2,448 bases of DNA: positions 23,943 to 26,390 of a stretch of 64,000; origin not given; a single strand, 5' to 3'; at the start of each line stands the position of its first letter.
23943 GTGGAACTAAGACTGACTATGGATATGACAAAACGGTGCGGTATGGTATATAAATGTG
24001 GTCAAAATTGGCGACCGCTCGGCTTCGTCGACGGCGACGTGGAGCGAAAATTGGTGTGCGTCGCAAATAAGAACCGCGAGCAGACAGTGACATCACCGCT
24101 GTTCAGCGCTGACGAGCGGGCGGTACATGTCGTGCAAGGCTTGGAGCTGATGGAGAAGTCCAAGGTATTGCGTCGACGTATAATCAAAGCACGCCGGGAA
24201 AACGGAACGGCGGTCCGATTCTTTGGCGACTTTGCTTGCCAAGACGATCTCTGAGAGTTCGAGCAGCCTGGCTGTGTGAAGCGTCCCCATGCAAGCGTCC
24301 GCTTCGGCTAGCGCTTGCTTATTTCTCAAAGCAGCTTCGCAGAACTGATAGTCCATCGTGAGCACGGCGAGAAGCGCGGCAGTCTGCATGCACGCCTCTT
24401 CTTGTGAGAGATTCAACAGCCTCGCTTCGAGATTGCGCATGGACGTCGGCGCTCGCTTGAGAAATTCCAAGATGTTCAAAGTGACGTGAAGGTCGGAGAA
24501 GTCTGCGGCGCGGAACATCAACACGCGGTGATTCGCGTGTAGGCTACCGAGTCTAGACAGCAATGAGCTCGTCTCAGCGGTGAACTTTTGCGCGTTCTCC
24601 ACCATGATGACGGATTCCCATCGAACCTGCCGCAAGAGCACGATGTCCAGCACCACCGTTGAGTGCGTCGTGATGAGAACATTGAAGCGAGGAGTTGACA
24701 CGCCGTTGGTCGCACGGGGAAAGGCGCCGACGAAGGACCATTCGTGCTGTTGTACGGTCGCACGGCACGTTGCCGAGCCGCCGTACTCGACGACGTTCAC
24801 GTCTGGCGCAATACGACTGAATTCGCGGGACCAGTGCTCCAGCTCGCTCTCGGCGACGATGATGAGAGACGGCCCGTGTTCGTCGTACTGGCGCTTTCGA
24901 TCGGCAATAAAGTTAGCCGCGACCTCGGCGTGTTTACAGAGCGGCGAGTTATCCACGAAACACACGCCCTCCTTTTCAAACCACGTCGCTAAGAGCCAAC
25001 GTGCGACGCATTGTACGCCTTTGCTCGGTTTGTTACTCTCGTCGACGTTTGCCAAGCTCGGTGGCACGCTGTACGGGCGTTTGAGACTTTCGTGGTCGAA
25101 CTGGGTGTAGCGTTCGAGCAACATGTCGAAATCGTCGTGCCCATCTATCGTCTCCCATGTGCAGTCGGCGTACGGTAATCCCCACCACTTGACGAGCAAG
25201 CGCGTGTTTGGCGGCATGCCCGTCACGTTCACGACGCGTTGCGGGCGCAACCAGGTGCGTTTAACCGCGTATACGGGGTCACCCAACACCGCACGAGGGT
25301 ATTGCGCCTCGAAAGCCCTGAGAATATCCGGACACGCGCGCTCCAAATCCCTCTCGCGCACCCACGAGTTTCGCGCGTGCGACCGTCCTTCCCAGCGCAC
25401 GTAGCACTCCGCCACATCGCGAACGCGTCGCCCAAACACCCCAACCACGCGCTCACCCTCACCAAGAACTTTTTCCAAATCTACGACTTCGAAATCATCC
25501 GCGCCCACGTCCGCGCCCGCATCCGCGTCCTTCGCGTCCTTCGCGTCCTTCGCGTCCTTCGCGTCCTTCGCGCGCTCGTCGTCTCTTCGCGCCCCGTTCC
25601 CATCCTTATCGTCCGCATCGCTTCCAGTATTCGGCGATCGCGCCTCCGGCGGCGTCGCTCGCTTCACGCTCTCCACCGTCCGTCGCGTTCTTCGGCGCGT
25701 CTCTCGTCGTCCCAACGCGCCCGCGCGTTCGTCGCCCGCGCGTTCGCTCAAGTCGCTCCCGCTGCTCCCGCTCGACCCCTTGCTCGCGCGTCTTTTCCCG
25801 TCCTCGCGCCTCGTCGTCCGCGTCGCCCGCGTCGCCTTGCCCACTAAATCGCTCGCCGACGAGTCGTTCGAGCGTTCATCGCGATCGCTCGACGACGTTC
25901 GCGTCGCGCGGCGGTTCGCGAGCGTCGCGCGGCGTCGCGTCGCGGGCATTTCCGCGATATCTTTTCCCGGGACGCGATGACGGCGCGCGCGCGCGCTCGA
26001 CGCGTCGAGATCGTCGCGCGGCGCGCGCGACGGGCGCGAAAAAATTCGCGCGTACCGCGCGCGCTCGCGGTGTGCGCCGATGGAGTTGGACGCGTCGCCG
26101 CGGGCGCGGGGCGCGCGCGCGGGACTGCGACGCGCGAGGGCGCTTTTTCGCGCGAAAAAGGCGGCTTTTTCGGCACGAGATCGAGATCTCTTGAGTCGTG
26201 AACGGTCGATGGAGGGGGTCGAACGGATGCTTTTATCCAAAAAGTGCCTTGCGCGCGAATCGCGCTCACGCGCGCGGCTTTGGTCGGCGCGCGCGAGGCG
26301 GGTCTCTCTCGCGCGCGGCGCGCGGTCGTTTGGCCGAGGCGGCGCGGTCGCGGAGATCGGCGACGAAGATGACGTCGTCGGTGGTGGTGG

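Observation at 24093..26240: CHD1-derived gene with intact double chromodomain but all three SNF2 ATPase motifs (I, II, III) replaced and no helicase-C half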

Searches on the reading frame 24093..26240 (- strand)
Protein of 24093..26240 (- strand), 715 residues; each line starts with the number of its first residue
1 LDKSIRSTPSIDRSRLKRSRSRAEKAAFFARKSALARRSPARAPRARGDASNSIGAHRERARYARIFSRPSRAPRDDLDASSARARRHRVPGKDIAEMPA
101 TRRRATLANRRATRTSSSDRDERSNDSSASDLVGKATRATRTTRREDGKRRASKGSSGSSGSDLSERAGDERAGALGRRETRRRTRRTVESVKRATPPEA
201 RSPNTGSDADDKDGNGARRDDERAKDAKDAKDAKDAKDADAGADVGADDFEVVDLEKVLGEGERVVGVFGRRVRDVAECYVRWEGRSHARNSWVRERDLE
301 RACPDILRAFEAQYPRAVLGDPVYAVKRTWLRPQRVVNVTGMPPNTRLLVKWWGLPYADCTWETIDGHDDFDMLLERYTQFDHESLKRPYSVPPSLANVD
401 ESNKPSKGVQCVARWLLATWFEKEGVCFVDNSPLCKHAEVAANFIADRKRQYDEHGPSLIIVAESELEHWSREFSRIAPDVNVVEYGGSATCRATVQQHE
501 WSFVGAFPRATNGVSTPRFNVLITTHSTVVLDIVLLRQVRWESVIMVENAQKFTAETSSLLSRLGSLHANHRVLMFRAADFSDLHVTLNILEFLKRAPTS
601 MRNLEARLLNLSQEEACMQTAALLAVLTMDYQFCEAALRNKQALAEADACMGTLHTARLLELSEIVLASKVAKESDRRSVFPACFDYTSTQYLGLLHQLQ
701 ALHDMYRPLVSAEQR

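Call 3: search_protein_families(library=pfam, proteins=[window:24093-26240:-], max_evalue=1)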
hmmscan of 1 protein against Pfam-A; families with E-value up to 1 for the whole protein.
window:24093-26240:- (715 aa): 3 families
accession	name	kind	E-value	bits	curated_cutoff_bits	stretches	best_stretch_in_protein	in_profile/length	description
PF00385.30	Chromo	-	4.8e-12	46.1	25.1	2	346-378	17-50/53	Chromo (CHRromatin Organisation MOdifier) domain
PF00176.29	SNF2-rel_dom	-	4.5e-11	42.8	24.9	1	413-575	6-159/290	SNF2-related domain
PF23615.1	Chromo_MIT1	-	0.0016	19.4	27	1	347-381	43-73/82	MIT1 Chromo domain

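Call 4: search_solved_structures(query=window:24093-26240:-, max_evalue=0.01, show_alignments=3)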
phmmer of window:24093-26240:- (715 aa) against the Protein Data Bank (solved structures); distinct sequences matched with E-value up to 0.01: 59.
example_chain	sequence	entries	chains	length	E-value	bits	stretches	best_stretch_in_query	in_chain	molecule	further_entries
6ryr_W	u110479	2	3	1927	3e-15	59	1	414-608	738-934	Chromodomain-helicase-DNA-binding protein 4,Chromodomain-helicase-DNA-binding protein 4,Ch | Chromodomain-helicase-DNA-binding protein 4,CHD4,Chromodomain-helic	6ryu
3mwy_W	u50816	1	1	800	4.7e-14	55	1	347-576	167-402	Chromo domain-containing protein 1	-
9n6h_K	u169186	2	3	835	4.8e-14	55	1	347-576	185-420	Chromo domain-containing protein 1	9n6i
6ftx_W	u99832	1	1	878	8e-14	54.3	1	347-576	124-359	Chromatin-remodeling ATPase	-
9n6k_L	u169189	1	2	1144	9.3e-14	54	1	347-576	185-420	Chromo domain-containing protein 1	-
7tn2_W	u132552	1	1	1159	9.7e-14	54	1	347-576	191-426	Chromo domain-containing protein 1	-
9r5s_W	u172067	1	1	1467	1.2e-12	50.4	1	410-576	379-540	Chromo domain-containing protein 1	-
5o9g_W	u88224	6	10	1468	1.2e-12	50.4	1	410-576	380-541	Chromo domain-containing protein 1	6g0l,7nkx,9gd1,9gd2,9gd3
9ear_W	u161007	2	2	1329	9e-12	47.5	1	349-593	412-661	Chromodomain-helicase-DNA-binding protein 1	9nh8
6fhs_G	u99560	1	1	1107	2.8e-11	45.8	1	381-578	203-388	Ino80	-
8atf_G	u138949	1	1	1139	2.9e-11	45.8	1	381-578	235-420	Ino80 ATPase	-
8oo7_G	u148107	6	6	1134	3.2e-11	45.6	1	381-578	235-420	Chromatin-remodeling ATPase Ino80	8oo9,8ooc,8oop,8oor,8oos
6fml_G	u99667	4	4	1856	1.3e-10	43.7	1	381-578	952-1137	Ino80 | Ino80 ATPase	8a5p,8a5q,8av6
8euf_Q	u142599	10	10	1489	8.7e-08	34.3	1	442-577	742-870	Chromatin-remodeling ATPase INO80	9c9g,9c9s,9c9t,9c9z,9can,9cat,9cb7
9ge5_G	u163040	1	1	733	2e-07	33.1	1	427-573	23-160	Chromatin-remodeling ATPase INO80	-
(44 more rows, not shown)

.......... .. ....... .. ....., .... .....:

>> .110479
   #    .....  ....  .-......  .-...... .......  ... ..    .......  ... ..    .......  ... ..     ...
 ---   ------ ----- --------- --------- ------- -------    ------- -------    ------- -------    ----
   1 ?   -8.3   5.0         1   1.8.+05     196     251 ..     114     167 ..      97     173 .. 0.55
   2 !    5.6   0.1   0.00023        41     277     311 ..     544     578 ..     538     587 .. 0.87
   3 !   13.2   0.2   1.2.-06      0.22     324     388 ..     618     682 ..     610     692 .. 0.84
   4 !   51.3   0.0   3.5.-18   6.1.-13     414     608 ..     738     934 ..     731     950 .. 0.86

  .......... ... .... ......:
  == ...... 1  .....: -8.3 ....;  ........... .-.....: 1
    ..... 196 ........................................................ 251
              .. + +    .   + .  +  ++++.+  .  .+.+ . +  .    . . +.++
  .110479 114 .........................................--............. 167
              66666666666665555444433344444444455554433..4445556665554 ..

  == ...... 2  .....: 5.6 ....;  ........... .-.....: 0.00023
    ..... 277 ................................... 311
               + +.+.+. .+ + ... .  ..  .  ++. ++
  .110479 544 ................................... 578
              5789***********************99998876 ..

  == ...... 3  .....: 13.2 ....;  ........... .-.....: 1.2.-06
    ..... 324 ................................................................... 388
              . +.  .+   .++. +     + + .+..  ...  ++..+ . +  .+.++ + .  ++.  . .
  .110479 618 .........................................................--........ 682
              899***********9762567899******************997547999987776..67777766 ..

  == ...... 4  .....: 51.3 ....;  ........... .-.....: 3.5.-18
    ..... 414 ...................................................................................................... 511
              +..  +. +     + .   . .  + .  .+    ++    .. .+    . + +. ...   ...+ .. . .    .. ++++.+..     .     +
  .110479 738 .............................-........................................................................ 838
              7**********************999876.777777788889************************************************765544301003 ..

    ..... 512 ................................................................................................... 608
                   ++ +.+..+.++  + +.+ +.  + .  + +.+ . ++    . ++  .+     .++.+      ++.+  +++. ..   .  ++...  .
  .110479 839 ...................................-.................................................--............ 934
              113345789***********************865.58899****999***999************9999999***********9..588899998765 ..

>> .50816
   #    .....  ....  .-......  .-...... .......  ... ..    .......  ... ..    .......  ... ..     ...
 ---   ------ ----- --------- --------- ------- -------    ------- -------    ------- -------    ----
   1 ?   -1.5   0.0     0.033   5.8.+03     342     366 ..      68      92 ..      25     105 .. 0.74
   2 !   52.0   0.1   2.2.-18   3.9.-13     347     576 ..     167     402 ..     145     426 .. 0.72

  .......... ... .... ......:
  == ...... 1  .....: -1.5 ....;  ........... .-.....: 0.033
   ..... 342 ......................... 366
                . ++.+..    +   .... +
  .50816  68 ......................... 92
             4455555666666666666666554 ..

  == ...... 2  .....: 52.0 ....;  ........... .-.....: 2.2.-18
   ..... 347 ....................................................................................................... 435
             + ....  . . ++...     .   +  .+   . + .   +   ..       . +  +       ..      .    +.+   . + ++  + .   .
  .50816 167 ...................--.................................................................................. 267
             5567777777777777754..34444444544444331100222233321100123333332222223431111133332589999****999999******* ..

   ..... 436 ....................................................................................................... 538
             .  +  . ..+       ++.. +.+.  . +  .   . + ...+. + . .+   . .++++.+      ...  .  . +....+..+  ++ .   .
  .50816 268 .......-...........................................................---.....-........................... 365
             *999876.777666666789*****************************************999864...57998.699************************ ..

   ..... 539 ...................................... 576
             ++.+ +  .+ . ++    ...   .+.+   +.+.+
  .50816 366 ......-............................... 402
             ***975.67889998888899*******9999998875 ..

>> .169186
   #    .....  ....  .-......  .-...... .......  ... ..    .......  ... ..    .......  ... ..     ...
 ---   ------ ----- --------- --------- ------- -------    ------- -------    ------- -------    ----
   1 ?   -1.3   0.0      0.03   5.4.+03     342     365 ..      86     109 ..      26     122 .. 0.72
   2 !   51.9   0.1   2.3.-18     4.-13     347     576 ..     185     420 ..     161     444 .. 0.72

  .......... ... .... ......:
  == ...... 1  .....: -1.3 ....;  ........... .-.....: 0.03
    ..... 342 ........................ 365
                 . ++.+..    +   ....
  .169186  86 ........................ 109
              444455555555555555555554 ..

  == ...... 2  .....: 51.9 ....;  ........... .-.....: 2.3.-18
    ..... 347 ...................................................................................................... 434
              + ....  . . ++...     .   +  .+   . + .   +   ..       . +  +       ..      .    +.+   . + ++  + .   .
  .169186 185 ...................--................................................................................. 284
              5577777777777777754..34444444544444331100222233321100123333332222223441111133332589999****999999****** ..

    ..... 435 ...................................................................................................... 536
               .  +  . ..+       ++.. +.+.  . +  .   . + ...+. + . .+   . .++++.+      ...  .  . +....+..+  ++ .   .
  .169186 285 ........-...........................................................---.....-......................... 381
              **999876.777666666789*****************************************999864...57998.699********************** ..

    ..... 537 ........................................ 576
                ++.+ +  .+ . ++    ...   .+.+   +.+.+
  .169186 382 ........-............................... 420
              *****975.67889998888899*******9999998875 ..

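Call 6: find_homologous_proteins(query=window:24093-25949:-, max_evalue=0.001)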
Query window:24093-25949:- (618 aa): 24 proteins with E <= 0.001 among 8000 candidates.
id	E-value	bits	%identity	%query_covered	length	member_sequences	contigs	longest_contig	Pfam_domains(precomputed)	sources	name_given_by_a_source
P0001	0.0e+0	1362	98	100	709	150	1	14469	PF00176.30,PF00385.31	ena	-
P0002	0.0e+0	1254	88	100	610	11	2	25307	PF00176.30,PF00385.31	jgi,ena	-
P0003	0.0e+0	1074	99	76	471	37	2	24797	PF00176.30,PF00385.31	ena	-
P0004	4.0e-268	909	81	78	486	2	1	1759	PF00176.30,PF00385.31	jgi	jgi:hypothetical protein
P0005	2.4e-206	705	54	99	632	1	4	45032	PF00176.30,PF00385.31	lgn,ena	-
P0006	1.5e-202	692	61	85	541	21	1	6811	PF00176.30,PF00385.31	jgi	-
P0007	3.0e-179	615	53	99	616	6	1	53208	PF00176.30,PF00385.31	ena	-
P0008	4.7e-176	605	55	85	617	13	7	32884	PF00176.30,PF00385.31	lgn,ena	-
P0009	5.0e-172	592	48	99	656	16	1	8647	PF00176.30,PF00385.31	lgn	-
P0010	1.1e-171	590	54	80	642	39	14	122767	PF00176.30,PF00385.31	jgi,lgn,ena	-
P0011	2.2e-171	589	54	80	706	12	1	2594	PF00176.30,PF00385.31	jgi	-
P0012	1.1e-168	581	48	98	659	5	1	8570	PF00176.30,PF00385.31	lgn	-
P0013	4.9e-166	572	52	83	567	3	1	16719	PF00176.30,PF00385.31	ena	-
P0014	1.1e-165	571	53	79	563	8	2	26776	PF00176.30,PF00385.31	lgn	-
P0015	3.7e-163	562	54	74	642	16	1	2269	PF00176.30,PF00385.31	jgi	-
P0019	1.1e-161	557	54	74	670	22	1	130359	PF00176.30,PF00385.31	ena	-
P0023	8.8e-150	518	68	57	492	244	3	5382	PF00176.30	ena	-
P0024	4.3e-130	453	66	56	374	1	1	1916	-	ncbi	-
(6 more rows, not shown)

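Call 9: find_encoding_contigs(protein=P0002, flank=6000, max_places=3)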
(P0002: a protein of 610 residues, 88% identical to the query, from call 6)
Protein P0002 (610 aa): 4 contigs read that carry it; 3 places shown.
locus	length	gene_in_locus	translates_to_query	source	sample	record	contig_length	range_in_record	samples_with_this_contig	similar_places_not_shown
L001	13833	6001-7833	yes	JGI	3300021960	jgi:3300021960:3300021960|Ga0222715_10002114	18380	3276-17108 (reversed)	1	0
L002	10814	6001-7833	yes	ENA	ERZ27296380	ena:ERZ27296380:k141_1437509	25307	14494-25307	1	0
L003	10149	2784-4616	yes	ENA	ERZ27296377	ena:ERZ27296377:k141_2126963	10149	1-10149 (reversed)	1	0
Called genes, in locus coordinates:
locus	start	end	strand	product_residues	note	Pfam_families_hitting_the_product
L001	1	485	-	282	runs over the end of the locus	PF00076:RRM_1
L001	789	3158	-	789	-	-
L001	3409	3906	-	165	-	-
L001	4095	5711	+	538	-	PF24758:LRR_At5g56370 (faint), PF12799:LRR_4 (faint)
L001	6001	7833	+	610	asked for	PF00385:Chromo (faint), PF00176:SNF2-rel_dom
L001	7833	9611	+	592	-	PF07137:VDE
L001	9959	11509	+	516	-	PF13499:EF-hand_7, PF00036:EF-hand_1 (faint), PF13202:EF-hand_5 (faint), PF13405:EF-hand_6 (faint), PF13833:EF-hand_8 (faint), PF13499:EF-hand_7 (weak)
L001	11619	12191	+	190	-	PF07823:CPDase (faint), PF13563:2_5_RNA_ligase2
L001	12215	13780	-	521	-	PF26188:RESC6 (faint), PF06743:FAST_1 (faint)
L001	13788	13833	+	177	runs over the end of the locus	-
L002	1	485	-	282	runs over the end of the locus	PF00076:RRM_1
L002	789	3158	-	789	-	-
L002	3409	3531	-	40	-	-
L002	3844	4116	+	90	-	-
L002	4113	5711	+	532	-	PF24758:LRR_At5g56370 (faint), PF12799:LRR_4 (faint)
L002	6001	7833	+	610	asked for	PF00385:Chromo (faint), PF00176:SNF2-rel_dom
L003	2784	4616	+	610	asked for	PF00385:Chromo (faint), PF00176:SNF2-rel_dom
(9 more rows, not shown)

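Call 10: find_encoding_contigs(protein=P0005, flank=6000, max_places=3)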
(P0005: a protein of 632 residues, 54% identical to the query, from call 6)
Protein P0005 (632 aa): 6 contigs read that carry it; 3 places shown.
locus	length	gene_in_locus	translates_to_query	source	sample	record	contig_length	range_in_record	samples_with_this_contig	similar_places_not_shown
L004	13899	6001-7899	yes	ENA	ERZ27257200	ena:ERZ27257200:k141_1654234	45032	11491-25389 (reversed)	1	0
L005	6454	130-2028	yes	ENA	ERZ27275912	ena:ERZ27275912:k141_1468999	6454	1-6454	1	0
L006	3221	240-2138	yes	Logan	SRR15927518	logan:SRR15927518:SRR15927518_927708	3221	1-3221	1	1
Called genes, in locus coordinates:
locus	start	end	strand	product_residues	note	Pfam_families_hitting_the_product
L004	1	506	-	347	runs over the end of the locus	PF00076:RRM_1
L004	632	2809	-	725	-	-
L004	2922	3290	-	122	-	-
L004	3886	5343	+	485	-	PF12799:LRR_4 (faint)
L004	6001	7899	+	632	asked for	PF00385:Chromo (weak), PF00176:SNF2-rel_dom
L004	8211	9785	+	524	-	PF07137:VDE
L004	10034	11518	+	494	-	PF00036:EF-hand_1 (faint), PF13202:EF-hand_5 (faint), PF13405:EF-hand_6 (faint), PF13499:EF-hand_7, PF13833:EF-hand_8 (faint), PF13499:EF-hand_7 (weak)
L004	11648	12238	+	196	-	PF07823:CPDase, PF13563:2_5_RNA_ligase2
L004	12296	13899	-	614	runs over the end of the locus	PF06743:FAST_1 (faint), PF26188:RESC6 (faint)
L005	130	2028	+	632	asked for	PF00385:Chromo (weak), PF00176:SNF2-rel_dom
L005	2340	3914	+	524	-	PF07137:VDE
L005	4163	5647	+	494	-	PF00036:EF-hand_1 (faint), PF13202:EF-hand_5 (faint), PF13405:EF-hand_6 (faint), PF13499:EF-hand_7, PF13833:EF-hand_8 (faint), PF13499:EF-hand_7 (weak)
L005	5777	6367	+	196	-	PF07823:CPDase, PF13563:2_5_RNA_ligase2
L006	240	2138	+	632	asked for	PF00385:Chromo (weak), PF00176:SNF2-rel_dom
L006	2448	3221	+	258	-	?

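Call 11: find_encoding_contigs(protein=P0010, flank=6000, max_places=2)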
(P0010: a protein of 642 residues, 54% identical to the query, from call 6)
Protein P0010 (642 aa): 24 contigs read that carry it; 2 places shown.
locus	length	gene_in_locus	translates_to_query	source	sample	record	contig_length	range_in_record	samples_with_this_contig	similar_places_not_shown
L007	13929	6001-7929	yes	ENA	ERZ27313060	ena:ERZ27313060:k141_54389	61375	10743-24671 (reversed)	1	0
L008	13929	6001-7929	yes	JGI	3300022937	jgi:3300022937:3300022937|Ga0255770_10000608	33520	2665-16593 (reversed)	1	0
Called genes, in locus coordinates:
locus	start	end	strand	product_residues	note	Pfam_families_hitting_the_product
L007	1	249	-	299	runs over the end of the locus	PF00076:RRM_1, PF16367:RRM_7 (faint), PF00076:RRM_1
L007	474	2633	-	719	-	-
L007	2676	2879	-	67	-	-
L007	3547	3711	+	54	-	-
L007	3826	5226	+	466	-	PF12799:LRR_4 (faint)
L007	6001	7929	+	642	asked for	PF00385:Chromo (faint), PF00176:SNF2-rel_dom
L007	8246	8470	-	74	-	-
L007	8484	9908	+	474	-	PF07137:VDE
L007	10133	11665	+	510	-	PF13202:EF-hand_5 (faint), PF13405:EF-hand_6 (faint), PF13499:EF-hand_7, PF13833:EF-hand_8 (faint), PF00036:EF-hand_1 (weak), PF13499:EF-hand_7 (weak)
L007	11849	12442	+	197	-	PF07823:CPDase, PF13563:2_5_RNA_ligase2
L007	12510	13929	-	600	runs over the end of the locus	PF26188:RESC6 (weak), PF06743:FAST_1 (faint)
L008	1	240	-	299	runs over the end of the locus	PF00076:RRM_1, PF16367:RRM_7 (faint), PF00076:RRM_1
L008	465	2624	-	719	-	-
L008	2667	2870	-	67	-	-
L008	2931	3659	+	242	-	-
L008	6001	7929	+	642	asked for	PF00385:Chromo (faint), PF00176:SNF2-rel_dom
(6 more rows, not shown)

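Call 12: find_encoding_contigs(protein=P0019, flank=6000, max_places=2)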
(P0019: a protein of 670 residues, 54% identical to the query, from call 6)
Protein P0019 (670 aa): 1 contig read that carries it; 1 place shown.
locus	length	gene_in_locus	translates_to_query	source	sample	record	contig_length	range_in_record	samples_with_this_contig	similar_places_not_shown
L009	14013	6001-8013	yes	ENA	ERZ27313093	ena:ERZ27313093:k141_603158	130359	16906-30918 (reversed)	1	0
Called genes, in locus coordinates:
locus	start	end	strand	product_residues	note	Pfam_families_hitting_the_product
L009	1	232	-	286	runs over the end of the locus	PF00076:RRM_1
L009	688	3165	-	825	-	-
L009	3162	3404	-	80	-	-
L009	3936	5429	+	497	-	PF00646:F-box (faint), PF13516:LRR_6 (faint)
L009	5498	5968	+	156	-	-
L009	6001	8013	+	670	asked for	PF00176:SNF2-rel_dom (weak), PF00385:Chromo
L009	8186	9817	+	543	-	PF07137:VDE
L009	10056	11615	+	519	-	PF13405:EF-hand_6 (faint), PF12763:EH (faint), PF13499:EF-hand_7 (weak), PF00036:EF-hand_1 (faint), PF13202:EF-hand_5 (faint), PF13833:EF-hand_8 (faint)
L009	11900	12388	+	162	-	PF13563:2_5_RNA_ligase2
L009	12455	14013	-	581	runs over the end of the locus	PF06743:FAST_1 (faint)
